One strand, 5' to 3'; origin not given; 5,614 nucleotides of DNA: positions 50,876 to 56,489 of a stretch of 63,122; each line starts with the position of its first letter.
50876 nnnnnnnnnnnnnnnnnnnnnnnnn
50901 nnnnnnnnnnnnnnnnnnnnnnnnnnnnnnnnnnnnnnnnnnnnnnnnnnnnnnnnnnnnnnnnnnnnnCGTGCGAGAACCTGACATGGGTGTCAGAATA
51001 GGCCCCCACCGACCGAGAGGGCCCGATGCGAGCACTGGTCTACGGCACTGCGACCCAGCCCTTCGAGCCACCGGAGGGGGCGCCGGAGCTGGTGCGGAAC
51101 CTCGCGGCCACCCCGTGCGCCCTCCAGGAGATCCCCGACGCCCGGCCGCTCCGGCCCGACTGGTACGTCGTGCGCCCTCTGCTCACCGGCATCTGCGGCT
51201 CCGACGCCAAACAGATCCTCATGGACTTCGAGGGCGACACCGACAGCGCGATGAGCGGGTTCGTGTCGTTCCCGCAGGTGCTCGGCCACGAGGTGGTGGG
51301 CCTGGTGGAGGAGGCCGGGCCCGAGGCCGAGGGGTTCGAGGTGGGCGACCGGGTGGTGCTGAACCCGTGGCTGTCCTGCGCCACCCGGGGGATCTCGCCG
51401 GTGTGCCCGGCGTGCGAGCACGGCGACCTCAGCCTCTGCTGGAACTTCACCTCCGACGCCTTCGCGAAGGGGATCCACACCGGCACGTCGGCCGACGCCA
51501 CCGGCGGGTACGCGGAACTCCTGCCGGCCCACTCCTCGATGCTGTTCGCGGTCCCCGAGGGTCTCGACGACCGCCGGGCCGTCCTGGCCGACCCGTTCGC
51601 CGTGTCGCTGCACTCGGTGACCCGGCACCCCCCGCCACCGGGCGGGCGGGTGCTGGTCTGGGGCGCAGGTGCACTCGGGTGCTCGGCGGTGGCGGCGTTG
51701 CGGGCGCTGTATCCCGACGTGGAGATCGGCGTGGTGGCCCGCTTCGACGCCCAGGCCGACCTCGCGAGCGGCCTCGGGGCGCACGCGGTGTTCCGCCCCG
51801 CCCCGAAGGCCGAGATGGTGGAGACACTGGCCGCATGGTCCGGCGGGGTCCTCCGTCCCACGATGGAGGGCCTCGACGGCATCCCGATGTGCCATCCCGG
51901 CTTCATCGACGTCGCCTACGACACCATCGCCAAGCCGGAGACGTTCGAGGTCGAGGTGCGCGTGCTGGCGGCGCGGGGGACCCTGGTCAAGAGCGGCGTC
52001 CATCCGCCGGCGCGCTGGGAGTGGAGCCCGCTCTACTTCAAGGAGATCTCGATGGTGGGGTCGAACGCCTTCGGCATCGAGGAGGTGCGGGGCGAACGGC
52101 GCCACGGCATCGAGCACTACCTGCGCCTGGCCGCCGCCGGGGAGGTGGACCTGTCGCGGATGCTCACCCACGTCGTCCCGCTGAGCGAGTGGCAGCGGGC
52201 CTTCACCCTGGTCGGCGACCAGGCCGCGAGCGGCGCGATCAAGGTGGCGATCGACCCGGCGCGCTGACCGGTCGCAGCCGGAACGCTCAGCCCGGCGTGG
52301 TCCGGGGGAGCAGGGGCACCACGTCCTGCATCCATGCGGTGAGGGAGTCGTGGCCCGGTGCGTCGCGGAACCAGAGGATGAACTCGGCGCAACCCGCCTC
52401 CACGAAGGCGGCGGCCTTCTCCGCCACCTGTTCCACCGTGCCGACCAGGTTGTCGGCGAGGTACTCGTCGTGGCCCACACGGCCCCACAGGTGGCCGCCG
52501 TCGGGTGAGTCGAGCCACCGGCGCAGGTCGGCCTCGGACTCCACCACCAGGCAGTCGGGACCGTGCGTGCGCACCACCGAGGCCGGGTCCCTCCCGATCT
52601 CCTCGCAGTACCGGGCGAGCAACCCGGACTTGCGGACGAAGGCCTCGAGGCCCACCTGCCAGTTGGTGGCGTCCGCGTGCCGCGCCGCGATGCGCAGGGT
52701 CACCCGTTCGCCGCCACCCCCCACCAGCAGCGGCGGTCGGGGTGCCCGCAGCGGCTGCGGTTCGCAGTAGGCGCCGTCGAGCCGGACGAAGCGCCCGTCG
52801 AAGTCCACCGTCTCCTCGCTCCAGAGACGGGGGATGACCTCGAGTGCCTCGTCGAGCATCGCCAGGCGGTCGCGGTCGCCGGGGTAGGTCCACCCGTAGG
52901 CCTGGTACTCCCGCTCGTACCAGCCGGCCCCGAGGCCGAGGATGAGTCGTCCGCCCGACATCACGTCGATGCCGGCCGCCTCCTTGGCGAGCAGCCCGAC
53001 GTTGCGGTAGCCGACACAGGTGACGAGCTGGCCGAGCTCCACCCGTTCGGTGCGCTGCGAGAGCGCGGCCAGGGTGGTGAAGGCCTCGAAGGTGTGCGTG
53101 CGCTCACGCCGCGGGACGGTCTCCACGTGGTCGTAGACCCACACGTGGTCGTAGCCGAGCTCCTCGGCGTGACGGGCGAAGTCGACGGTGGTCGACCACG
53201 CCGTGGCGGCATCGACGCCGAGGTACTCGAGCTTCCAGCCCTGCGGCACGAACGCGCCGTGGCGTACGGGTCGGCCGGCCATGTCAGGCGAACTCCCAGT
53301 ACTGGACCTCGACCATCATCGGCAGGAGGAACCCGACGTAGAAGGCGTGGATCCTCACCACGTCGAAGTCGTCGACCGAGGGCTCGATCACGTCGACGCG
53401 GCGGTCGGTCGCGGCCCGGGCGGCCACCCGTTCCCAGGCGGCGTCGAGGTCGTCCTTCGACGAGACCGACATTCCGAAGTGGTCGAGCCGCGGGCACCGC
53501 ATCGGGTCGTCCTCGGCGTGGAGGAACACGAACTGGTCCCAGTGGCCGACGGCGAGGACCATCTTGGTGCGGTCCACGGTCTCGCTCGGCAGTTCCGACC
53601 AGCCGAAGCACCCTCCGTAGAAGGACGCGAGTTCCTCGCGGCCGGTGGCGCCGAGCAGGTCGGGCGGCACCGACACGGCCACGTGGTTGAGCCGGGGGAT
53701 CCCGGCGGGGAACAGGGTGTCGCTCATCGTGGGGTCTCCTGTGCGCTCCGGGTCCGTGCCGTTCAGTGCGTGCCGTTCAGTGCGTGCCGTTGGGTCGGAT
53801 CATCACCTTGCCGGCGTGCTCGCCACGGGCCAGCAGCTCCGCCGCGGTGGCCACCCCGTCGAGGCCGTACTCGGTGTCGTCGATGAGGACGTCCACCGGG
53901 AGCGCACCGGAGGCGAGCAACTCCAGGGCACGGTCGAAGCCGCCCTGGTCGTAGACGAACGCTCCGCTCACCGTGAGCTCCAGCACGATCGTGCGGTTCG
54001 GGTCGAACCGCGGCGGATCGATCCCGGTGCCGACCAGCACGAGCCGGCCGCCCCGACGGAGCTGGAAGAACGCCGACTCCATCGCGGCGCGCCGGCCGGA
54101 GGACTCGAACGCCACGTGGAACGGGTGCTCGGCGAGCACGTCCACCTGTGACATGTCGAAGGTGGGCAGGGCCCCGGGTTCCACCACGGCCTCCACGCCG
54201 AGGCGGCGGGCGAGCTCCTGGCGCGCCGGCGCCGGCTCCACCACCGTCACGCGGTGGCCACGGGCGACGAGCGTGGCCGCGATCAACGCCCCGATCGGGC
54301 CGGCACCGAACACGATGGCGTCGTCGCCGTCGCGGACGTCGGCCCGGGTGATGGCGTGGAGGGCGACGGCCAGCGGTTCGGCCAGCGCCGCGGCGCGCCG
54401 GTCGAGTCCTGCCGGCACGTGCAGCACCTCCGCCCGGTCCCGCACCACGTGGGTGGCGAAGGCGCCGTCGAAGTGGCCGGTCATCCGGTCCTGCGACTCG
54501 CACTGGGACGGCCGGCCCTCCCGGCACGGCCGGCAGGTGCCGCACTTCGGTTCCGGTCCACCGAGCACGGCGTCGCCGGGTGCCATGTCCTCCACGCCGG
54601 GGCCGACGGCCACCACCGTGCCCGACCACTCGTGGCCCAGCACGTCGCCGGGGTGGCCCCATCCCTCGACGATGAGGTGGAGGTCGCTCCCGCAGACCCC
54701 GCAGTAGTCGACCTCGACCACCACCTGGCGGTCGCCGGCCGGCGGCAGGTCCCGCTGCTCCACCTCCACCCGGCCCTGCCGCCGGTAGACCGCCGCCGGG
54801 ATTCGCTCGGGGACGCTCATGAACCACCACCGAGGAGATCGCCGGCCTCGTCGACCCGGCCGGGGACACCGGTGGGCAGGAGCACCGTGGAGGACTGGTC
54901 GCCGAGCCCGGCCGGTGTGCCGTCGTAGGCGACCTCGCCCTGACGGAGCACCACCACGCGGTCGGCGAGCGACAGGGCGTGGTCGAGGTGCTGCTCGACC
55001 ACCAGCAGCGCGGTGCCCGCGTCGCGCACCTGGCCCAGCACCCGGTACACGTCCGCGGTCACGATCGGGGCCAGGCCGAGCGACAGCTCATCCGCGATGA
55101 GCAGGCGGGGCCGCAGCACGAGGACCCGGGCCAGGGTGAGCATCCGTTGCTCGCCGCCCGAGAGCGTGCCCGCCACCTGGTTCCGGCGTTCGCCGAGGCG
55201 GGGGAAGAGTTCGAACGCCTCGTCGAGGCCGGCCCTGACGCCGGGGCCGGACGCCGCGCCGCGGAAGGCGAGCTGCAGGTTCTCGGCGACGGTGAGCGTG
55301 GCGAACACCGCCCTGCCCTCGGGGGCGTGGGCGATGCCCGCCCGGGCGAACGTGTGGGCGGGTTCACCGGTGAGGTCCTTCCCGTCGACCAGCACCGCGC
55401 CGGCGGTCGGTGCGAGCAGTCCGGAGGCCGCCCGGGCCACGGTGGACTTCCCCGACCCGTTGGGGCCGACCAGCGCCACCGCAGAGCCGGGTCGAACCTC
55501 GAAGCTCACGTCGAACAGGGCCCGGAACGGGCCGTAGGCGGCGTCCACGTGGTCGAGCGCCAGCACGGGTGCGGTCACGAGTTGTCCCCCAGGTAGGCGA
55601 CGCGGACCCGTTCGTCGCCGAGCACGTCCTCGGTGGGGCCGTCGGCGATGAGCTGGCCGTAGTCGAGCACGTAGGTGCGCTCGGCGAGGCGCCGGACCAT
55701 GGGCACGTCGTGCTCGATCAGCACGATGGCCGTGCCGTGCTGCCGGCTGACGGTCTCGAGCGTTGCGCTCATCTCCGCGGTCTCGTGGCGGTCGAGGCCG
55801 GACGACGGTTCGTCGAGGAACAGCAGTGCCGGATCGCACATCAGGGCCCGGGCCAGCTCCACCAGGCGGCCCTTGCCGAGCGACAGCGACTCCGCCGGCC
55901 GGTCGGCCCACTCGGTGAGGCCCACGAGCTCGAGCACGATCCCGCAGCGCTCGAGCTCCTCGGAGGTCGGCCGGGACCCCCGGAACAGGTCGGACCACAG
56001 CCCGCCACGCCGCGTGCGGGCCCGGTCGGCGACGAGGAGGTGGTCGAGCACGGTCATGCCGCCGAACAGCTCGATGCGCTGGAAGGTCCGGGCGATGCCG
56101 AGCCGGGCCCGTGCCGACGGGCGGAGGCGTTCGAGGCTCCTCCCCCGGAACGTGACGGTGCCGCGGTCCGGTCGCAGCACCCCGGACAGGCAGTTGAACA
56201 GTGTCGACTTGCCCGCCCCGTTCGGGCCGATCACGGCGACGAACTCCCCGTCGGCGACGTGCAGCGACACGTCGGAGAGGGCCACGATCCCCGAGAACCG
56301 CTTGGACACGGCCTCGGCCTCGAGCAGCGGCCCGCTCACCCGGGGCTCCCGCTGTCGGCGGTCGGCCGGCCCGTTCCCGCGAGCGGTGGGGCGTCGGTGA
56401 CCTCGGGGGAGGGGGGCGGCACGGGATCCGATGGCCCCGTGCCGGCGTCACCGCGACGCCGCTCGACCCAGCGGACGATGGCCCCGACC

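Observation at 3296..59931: Twelve copies of a 16-bp palindromic operator-like motif (CTRAC-N6-GTCAN) confined to promoter and junction regions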

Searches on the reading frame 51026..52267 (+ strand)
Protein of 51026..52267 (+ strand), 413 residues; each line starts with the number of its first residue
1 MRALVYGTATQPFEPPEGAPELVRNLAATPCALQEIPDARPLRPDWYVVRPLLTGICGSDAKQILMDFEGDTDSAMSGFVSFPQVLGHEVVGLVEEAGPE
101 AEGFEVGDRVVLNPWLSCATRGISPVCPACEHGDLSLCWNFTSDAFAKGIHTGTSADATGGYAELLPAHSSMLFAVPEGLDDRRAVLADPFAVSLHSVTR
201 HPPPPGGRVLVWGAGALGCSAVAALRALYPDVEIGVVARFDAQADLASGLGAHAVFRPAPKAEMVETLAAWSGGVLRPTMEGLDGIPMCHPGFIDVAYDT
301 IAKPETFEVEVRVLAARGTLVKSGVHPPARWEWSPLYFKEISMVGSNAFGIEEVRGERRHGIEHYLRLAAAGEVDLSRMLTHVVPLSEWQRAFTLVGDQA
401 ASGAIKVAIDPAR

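Call 13: search_protein_families(library=pfam, proteins=[window:51026-52267:+])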
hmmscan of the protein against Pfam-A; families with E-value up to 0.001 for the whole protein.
window:51026-52267:+ (413 aa): 3 families
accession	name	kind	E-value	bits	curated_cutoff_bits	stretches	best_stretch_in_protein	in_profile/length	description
PF08240.17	ADH_N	-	4.5e-19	69.1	23.5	1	44-178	2-104/104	Alcohol dehydrogenase GroES-like domain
PF00107.32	ADH_zinc_N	-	1.4e-10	41.7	31.8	1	216-355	1-121/129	Zinc-binding dehydrogenase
PF16912.11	Glu_dehyd_C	-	2.4e-05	24.3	34.9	0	209-396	34-201/211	Glucose dehydrogenase C-terminus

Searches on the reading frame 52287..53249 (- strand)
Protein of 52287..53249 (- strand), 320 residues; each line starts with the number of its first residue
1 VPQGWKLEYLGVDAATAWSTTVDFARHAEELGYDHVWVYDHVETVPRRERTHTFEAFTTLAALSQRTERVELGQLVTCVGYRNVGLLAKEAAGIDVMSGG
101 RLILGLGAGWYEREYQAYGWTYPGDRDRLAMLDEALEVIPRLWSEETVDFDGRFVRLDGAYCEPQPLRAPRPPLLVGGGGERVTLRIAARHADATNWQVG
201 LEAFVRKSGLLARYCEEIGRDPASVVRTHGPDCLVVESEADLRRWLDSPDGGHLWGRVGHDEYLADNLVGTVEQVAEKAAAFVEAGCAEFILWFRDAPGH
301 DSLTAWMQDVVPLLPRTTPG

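Call 13: search_protein_families(library=pfam, proteins=[window:52287-53249:-])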
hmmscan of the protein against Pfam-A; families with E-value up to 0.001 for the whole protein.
window:52287-53249:- (320 aa): 1 family
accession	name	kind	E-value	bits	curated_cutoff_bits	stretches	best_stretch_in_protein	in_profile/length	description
PF00296.26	Bac_luciferase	-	2e-46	159.3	27.9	1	15-254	18-244/314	Luciferase-like monooxygenase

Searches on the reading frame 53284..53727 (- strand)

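Call 13: search_protein_families(library=pfam, proteins=[window:53284-53727:-])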
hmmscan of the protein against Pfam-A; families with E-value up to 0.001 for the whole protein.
window:53284-53727:- (147 aa): 1 family
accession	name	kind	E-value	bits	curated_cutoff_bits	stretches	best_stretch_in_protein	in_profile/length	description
PF00903.31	Glyoxalase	-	0.00089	20.1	20.6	0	29-105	11-92/121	Glyoxalase/Bleomycin resistance protein/Dioxygenase superfamily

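Call 50: search_protein_families(library=ncbifam, proteins=[window:53284-53727:-], max_evalue=0.01)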
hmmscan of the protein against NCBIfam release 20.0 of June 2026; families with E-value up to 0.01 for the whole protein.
window:53284-53727:- (147 aa): 0 families

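Call 55: search_protein_families(library=pfam, proteins=[window:53284-53727:-], max_evalue=10)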
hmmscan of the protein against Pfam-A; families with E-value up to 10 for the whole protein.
window:53284-53727:- (147 aa): 2 families
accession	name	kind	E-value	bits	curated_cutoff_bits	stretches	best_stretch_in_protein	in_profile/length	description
PF00903.31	Glyoxalase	-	0.00089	20.1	20.6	1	29-105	11-92/121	Glyoxalase/Bleomycin resistance protein/Dioxygenase superfamily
PF18029.7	Glyoxalase_6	-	0.0024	19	23.6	1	27-110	6-85/106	Glyoxalase-like domain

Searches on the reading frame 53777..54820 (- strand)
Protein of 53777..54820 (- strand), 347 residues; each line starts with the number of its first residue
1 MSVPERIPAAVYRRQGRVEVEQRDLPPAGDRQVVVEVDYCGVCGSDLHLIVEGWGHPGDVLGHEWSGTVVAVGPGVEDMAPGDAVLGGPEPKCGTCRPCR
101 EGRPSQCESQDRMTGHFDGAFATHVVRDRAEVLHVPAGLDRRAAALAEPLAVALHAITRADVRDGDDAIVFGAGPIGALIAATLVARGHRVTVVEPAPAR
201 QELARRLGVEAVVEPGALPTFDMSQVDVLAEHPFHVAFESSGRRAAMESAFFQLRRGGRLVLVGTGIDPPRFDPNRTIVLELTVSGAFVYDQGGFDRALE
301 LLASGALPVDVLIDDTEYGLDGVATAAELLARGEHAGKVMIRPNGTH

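Call 13: search_protein_families(library=pfam, proteins=[window:53777-54820:-])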
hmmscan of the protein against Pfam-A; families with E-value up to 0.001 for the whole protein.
window:53777-54820:- (347 aa): 6 families
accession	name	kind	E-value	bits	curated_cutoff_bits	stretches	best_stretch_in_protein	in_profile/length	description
PF08240.17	ADH_N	-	4.1e-24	85.2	23.5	1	29-136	1-103/104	Alcohol dehydrogenase GroES-like domain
PF00107.32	ADH_zinc_N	-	6.1e-20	71.9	31.8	1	175-303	1-128/129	Zinc-binding dehydrogenase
PF13602.12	ADH_zinc_N_2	-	2.5e-07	32.1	27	1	222-340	8-133/134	Zinc-binding dehydrogenase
PF02254.24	TrkA_N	-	4.6e-05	24.1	23.8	1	169-214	2-47/116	TrkA-N domain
PF01266.30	DAO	-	0.00024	21.2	27.9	1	167-197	1-31/353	FAD dependent oxidoreductase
PF16912.11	Glu_dehyd_C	-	0.00064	19.7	34.9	1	146-265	6-131/211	Glucose dehydrogenase C-terminus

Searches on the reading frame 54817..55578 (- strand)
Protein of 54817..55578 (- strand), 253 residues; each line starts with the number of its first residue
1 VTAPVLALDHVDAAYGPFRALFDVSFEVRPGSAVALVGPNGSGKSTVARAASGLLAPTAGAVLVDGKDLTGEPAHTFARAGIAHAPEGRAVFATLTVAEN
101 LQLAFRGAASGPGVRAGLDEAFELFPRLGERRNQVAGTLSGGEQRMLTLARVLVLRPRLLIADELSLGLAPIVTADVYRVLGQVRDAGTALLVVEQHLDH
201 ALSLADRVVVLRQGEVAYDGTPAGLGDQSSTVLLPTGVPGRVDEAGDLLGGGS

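Call 14: search_protein_families(library=pfam, proteins=[window:54817-55578:-])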
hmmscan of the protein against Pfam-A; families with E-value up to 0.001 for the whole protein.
window:54817-55578:- (253 aa): 5 families
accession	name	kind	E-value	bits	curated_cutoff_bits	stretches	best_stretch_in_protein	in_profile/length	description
PF00005.33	ABC_tran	-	1.5e-28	100.5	25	1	22-164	2-134/137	ABC transporter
PF13304.12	AAA_21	-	6.3e-07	30.2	27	0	35-57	3-25/304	AAA domain, putative AbiEii toxin, Type IV TA system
PF13555.12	AAA_29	-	3.3e-05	24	27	1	25-59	16-50/61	P-loop containing region of AAA domain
PF02463.25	SMC_N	-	0.00024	21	40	0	32-51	25-44/220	RecF/RecN/SMC N terminal domain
PF13191.12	AAA_16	-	0.00031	21.7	32.6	1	19-95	13-82/167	AAA ATPase domain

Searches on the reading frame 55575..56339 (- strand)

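Call 14: search_protein_families(library=pfam, proteins=[window:55575-56339:-])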
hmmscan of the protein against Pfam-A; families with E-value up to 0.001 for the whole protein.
window:55575-56339:- (254 aa): 6 families
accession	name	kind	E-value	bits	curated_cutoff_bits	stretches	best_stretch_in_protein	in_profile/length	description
PF00005.33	ABC_tran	-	1.1e-30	107.4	25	1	21-179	1-136/137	ABC transporter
PF13304.12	AAA_21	-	1.5e-08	35.5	27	1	33-57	1-25/304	AAA domain, putative AbiEii toxin, Type IV TA system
PF12399.14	BCA_ABC_TP_C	-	1.3e-06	28.3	25.5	1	229-252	1-24/27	Branched-chain amino acid ATP-binding cassette transporter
PF02463.25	SMC_N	-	1.4e-05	25.1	40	0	30-71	23-63/220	RecF/RecN/SMC N terminal domain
PF13555.12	AAA_29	-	4.3e-05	23.6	27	1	27-62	18-52/61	P-loop containing region of AAA domain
PF13476.12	AAA_23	-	0.00015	22.9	27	1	32-55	20-43/201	AAA domain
